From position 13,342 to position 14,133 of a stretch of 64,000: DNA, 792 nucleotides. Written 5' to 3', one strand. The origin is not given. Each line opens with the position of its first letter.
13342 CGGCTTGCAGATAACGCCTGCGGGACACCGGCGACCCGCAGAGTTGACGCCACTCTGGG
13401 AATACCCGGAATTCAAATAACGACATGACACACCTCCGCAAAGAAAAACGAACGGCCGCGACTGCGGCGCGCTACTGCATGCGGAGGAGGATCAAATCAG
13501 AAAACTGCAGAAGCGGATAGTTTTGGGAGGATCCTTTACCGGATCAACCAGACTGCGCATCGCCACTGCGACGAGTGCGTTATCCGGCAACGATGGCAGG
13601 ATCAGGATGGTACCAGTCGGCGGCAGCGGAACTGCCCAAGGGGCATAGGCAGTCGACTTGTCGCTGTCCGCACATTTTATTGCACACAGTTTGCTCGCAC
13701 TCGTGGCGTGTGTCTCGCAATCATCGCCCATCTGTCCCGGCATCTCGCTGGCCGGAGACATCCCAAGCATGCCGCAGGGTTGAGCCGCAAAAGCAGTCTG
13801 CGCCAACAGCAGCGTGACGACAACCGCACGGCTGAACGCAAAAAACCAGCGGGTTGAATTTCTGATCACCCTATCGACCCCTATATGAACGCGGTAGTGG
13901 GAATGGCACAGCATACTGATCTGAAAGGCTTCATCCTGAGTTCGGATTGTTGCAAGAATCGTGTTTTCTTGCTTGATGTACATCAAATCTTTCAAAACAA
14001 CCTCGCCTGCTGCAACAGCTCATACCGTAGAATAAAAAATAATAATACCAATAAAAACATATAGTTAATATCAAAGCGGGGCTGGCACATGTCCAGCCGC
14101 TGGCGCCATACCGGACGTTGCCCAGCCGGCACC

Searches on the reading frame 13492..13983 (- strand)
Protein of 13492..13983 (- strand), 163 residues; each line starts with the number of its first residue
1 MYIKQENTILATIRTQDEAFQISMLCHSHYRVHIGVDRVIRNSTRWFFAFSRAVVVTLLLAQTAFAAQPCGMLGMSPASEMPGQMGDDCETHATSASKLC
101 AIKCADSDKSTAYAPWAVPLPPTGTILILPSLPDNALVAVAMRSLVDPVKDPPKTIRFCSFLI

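Call 77: search_protein_families(library=pfam, proteins=[window:13492-13983:-], max_evalue=1)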
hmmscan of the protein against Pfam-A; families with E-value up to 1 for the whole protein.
window:13492-13983:- (163 aa): 2 families
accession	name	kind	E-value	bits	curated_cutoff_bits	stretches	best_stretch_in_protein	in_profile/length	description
PF03229.18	Alpha_GJ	-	0.0094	17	21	1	53-123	13-84/126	Alphavirus glycoprotein J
PF02422.21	Keratin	-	0.055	13.6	25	1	92-142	16-62/80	Keratin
